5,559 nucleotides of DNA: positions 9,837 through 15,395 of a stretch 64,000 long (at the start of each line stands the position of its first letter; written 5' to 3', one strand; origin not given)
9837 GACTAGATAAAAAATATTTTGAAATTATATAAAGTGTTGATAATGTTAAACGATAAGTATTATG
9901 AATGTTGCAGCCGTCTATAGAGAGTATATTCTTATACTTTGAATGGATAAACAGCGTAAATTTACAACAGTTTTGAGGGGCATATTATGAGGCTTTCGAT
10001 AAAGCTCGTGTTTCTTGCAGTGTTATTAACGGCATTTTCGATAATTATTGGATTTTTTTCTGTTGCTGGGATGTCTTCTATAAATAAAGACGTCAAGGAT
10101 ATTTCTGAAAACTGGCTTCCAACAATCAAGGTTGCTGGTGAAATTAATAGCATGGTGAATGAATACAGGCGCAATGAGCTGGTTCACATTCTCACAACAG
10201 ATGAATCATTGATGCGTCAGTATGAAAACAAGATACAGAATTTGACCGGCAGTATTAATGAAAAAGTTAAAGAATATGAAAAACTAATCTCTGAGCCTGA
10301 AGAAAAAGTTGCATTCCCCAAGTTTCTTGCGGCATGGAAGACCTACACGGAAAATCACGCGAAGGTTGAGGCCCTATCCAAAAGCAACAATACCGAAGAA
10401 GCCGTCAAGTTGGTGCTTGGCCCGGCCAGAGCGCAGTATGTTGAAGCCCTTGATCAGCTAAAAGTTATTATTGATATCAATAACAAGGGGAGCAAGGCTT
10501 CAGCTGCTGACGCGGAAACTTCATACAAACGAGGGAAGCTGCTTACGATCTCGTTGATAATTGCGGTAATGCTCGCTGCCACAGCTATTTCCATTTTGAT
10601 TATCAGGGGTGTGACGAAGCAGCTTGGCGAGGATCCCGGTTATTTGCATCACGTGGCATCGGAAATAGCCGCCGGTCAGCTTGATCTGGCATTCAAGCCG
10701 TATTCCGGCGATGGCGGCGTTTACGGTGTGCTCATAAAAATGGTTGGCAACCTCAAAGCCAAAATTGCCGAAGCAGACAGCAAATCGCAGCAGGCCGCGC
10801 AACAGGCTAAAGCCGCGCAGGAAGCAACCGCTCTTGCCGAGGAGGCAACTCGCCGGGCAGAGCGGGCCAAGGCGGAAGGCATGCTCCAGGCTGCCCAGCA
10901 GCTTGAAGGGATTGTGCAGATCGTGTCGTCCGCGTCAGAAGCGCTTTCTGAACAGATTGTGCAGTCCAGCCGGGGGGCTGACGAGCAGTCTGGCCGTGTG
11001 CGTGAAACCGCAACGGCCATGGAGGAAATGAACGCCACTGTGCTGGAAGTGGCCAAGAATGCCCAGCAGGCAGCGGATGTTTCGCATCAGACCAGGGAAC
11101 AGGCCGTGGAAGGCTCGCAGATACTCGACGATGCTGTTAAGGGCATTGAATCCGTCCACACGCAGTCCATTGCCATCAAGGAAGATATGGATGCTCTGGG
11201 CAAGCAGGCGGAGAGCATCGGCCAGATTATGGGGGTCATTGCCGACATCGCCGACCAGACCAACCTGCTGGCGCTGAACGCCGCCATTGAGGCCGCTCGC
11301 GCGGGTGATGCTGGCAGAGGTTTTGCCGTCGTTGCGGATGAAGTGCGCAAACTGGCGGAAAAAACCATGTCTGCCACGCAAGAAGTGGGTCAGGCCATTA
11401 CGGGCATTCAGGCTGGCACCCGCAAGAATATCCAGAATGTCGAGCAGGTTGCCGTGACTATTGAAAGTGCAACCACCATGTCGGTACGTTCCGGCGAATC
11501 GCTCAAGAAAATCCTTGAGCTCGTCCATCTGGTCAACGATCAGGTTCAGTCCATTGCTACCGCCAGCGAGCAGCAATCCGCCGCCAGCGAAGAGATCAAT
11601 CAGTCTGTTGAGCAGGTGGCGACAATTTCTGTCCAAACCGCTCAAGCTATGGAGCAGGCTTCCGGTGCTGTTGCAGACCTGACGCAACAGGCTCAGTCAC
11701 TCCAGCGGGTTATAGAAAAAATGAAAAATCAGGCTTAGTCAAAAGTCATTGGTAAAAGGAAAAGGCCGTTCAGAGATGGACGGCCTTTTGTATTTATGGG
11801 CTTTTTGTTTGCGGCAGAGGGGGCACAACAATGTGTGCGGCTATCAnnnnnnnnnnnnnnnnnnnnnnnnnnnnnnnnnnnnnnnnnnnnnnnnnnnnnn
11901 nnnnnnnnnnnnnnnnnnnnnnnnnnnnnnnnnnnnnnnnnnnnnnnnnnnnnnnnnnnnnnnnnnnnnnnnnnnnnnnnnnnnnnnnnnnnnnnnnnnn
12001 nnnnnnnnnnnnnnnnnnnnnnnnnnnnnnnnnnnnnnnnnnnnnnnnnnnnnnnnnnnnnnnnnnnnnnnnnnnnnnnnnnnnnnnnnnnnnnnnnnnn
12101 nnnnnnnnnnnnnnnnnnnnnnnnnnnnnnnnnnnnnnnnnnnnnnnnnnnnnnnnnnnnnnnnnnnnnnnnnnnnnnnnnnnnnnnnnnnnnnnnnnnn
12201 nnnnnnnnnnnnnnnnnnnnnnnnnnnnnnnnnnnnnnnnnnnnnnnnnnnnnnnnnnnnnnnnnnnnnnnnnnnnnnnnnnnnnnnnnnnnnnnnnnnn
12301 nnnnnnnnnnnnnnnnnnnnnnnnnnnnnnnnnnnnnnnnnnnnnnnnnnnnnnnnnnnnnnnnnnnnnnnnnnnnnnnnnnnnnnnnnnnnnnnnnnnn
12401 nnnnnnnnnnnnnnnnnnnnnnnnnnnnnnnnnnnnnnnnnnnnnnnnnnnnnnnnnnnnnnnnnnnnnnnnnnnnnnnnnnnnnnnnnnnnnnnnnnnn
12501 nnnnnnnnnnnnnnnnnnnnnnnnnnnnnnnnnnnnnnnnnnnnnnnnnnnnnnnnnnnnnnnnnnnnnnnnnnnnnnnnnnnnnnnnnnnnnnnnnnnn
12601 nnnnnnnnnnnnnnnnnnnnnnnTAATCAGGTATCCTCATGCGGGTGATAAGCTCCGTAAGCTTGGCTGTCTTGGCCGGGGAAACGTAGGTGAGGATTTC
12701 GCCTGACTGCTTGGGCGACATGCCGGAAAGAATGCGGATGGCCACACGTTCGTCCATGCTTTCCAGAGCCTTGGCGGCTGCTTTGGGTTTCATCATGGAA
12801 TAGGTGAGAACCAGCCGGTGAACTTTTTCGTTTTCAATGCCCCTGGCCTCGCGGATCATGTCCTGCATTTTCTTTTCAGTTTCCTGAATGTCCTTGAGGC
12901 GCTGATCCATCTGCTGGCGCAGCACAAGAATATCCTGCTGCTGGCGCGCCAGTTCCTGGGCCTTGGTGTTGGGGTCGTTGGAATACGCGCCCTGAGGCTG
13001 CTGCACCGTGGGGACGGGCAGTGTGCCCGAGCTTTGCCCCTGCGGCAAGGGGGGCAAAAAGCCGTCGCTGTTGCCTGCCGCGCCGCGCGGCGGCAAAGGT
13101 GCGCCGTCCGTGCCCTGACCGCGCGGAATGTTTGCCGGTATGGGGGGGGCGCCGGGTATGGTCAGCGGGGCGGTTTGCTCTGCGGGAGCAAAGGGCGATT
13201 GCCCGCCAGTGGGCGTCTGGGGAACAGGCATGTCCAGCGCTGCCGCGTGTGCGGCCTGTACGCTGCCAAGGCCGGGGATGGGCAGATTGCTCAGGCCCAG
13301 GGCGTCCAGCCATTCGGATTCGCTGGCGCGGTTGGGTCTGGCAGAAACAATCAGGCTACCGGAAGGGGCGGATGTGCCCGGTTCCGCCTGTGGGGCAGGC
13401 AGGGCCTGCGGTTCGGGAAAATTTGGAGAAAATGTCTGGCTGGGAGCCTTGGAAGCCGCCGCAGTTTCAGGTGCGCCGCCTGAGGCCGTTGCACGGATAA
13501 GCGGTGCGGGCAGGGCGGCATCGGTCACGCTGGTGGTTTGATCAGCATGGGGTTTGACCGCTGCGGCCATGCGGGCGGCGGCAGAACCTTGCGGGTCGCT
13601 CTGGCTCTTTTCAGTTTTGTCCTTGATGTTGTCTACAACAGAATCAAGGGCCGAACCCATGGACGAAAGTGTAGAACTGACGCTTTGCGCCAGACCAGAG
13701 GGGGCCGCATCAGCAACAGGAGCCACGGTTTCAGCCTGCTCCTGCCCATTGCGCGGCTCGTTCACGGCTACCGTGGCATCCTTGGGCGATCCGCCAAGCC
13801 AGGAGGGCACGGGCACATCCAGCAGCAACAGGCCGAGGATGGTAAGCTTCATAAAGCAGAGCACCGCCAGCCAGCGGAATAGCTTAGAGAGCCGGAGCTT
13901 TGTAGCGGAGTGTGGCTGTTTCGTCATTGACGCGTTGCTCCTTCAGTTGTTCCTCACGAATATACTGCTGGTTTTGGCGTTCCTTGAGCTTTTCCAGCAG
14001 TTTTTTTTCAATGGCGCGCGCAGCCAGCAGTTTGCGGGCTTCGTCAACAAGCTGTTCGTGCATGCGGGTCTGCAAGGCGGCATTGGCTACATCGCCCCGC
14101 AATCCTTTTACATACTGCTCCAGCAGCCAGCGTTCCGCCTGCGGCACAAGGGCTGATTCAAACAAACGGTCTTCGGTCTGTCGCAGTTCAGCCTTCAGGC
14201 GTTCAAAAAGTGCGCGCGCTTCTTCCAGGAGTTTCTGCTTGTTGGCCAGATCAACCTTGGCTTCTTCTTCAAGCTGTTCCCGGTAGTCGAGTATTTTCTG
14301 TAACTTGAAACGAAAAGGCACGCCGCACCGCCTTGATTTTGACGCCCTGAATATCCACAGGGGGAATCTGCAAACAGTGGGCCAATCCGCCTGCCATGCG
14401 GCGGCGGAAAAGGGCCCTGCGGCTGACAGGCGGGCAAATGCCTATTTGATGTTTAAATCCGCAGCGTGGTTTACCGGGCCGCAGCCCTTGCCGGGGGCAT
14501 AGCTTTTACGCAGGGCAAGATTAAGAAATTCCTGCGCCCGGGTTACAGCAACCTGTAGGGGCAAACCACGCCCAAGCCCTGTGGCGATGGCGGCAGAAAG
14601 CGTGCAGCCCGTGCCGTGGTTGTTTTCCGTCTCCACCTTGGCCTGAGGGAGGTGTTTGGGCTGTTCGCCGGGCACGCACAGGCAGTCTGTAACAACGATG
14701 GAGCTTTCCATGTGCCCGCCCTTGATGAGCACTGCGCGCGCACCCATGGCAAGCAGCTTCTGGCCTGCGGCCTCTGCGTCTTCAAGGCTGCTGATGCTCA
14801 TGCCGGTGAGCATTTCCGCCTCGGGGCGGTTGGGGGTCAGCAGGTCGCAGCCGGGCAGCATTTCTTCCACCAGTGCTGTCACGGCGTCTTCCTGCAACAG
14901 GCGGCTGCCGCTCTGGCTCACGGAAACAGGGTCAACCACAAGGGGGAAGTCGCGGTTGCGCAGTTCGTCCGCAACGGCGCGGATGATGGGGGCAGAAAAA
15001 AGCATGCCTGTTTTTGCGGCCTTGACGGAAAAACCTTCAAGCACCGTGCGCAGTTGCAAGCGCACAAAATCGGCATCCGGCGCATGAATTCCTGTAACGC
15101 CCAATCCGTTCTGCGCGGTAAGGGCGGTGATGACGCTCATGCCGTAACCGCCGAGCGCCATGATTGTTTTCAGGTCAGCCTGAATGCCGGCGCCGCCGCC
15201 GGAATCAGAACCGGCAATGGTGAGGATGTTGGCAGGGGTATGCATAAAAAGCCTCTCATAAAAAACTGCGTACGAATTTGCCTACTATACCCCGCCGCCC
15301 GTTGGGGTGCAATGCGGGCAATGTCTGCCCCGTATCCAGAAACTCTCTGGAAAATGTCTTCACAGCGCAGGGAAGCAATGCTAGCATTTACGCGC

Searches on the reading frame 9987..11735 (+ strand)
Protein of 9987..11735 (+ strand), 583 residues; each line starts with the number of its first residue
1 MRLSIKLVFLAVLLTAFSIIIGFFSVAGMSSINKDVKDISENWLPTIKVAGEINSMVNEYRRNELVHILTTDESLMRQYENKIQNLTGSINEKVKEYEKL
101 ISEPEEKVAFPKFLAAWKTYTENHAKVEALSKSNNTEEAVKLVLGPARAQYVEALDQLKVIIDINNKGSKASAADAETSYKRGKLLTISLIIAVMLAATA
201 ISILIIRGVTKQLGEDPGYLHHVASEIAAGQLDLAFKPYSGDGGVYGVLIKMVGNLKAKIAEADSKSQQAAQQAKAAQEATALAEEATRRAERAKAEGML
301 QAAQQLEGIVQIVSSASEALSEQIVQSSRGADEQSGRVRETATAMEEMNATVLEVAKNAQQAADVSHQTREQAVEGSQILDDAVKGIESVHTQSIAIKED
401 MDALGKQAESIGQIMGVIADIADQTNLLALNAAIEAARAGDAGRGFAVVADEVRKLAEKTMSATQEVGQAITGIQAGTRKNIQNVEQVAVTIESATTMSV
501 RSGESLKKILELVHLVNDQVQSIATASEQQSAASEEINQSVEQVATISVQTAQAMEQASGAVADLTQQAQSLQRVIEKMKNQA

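Call 6: search_protein_families(library=pfam, proteins=[window:9987-11735:+], max_evalue=0.001)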
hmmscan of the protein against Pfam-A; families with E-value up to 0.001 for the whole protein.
window:9987-11735:+ (583 aa): 3 families
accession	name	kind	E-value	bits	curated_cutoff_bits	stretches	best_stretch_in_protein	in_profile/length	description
PF00015.26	MCPsignal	-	6.2e-47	160.1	34.6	1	363-547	1-171/172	Methyl-accepting chemotaxis protein (MCP) signalling domain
PF12729.13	4HB_MCP_1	-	3e-32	112.1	27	1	4-180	5-181/181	Four helix bundle sensory module for signal transduction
PF02203.21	TarH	-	2.2e-07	31.4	25.2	1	2-159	6-167/177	Tar ligand binding domain homologue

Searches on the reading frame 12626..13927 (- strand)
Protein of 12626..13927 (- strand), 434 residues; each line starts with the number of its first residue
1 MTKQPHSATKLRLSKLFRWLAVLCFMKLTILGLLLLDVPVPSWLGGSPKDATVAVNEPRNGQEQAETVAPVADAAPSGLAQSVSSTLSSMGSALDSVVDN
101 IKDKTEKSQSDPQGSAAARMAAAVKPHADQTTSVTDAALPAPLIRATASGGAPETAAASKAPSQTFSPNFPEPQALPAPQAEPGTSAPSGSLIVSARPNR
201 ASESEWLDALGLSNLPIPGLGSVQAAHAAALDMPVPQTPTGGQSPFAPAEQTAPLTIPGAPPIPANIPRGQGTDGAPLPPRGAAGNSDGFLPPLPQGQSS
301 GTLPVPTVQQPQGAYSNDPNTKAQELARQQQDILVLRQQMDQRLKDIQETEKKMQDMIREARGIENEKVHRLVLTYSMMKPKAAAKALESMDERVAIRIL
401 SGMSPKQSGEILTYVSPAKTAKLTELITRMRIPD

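Call 7: search_protein_families(library=pfam, proteins=[window:12626-13927:-], max_evalue=0.001)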
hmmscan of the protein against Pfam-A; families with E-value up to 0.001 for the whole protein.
window:12626-13927:- (434 aa): 0 families

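Call 39: search_protein_families(library=pfam, proteins=[window:12626-13927:-], max_evalue=0.01)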
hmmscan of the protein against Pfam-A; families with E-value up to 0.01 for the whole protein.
window:12626-13927:- (434 aa): 2 families
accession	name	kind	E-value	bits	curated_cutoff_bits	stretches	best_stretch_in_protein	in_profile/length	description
PF03448.22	MgtE_N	-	0.0017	19.3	25.9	1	376-425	22-71/102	MgtE intracellular N domain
PF14841.11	FliG_M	-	0.0032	18.1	25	0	364-399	8-43/76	FliG middle domain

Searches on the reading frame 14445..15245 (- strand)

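Call 7: search_protein_families(library=pfam, proteins=[window:14445-15245:-], max_evalue=0.001)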
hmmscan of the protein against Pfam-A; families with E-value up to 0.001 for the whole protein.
window:14445-15245:- (267 aa): 2 families
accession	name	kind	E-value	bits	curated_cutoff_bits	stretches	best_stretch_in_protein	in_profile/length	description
PF08543.17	Phos_pyr_kin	-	3.5e-90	302.1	27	1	14-259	1-246/246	Phosphomethylpyrimidine kinase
PF00294.29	PfkB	-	1.4e-14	54.6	25.8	1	105-247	162-292/302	pfkB family carbohydrate kinase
